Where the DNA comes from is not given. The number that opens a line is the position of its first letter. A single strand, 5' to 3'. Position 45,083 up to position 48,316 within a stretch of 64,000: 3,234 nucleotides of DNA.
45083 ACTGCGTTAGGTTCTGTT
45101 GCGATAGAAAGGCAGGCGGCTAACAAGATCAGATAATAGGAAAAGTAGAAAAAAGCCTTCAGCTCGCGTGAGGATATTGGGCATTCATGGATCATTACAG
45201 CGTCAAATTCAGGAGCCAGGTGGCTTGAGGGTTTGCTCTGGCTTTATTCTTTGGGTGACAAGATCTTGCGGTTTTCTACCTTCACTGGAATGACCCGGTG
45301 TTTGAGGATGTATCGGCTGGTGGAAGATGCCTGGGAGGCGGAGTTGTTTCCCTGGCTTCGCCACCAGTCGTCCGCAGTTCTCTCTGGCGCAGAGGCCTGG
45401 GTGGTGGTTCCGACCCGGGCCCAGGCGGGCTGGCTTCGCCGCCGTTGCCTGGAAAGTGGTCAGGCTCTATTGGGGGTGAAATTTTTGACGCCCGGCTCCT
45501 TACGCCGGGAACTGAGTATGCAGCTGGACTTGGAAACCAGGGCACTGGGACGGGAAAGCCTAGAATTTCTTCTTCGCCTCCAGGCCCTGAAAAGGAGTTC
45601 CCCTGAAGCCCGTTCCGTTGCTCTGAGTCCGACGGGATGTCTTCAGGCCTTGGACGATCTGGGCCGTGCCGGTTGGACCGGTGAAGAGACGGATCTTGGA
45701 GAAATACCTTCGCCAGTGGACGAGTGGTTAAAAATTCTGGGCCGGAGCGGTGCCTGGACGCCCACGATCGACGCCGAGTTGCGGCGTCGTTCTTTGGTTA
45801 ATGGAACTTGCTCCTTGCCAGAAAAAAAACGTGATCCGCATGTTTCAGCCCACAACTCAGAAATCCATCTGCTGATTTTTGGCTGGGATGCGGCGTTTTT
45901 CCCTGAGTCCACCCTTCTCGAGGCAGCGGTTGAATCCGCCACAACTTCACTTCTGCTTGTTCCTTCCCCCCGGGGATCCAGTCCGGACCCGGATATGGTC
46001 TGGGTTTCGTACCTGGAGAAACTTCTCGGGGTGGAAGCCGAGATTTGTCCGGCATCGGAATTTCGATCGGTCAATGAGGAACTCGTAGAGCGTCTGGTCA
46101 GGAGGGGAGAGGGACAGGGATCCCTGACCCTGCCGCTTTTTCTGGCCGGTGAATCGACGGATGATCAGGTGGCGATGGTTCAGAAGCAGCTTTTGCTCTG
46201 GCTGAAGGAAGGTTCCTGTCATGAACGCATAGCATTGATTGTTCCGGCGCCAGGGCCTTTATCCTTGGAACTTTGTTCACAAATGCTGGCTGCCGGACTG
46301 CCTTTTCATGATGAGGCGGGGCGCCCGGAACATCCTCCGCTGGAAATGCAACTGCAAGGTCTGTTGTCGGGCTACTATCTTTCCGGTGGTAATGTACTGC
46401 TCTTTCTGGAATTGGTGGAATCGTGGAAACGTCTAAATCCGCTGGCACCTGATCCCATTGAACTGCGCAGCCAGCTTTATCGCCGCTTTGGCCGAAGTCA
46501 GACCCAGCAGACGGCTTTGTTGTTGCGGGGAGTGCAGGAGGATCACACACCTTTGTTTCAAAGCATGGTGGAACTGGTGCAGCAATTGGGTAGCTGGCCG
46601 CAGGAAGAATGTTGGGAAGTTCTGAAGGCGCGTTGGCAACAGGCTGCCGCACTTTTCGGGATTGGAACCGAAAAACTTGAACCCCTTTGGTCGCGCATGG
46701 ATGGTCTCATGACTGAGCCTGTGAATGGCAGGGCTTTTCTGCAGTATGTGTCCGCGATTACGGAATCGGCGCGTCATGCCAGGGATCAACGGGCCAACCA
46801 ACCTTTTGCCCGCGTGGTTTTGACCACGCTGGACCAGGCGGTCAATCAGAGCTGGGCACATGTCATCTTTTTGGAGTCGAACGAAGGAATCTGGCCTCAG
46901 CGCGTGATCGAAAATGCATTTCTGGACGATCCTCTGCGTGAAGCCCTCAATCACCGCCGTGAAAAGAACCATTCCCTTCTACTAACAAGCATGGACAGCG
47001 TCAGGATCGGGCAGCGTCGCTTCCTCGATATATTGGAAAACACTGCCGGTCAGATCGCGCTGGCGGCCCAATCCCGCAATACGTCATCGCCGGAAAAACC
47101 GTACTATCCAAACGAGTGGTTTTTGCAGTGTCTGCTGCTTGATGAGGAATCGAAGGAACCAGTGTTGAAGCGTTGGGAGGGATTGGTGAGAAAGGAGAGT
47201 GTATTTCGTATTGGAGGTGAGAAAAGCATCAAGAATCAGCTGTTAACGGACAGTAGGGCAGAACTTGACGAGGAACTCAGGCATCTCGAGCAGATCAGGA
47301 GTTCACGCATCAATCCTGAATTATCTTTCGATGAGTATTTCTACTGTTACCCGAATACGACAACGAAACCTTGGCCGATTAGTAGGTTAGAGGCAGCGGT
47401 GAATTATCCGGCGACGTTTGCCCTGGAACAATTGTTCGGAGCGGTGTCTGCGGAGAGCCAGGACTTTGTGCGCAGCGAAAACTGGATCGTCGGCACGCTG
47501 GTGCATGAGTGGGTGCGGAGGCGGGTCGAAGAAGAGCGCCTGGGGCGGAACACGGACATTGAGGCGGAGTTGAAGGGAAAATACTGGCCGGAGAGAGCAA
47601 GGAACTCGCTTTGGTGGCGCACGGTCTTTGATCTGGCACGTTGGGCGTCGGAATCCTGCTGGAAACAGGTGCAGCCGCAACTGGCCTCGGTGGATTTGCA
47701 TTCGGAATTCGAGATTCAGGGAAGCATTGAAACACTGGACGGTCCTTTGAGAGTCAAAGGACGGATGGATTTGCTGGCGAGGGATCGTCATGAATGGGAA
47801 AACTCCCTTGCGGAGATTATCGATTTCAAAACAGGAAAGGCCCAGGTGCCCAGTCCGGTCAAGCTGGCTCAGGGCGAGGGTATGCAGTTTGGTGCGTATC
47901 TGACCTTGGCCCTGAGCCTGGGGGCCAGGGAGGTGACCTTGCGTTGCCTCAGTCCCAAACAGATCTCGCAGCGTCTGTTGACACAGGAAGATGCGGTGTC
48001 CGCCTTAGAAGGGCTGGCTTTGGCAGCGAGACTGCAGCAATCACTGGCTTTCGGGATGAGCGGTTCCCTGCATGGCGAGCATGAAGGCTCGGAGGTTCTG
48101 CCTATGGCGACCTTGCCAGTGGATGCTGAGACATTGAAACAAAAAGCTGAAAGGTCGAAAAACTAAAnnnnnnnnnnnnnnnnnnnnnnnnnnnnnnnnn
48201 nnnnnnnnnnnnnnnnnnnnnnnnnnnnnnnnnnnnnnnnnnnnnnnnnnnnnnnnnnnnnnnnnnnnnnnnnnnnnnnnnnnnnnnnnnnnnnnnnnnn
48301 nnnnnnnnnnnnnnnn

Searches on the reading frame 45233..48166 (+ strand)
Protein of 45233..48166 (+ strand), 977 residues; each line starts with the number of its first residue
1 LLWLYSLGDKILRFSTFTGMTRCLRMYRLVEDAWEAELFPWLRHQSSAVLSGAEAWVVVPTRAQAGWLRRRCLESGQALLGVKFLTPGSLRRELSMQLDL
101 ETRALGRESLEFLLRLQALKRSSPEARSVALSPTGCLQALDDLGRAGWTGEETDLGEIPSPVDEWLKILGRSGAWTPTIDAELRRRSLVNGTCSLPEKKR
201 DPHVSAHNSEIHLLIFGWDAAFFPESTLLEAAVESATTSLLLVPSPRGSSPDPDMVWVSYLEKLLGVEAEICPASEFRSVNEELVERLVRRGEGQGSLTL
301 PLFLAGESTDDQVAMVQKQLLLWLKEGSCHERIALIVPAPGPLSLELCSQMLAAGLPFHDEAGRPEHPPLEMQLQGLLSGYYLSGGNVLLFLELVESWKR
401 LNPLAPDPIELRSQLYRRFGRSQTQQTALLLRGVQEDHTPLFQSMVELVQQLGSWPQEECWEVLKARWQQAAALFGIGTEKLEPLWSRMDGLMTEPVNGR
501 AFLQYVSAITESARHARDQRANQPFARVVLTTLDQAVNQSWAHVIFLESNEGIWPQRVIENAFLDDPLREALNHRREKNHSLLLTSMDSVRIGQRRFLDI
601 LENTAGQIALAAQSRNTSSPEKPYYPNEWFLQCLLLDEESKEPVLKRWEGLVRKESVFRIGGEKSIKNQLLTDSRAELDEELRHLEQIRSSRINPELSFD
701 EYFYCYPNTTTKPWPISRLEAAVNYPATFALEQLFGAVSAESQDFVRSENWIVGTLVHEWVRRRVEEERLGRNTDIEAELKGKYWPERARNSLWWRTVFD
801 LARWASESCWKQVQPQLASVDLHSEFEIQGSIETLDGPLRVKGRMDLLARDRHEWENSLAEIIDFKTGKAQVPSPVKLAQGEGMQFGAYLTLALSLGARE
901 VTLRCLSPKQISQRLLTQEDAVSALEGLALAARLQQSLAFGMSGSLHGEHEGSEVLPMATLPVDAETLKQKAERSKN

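Call 13: search_protein_families(library=pfam, proteins=[window:45233-48166:+], max_evalue=0.001)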
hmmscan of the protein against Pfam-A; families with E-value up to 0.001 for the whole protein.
window:45233-48166:+ (977 aa): 1 family
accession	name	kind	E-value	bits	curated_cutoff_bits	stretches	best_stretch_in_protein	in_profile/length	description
PF12705.13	PDDEXK_1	-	4.3e-13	50.2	22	1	716-901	4-185/247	PD-(D/E)XK nuclease superfamily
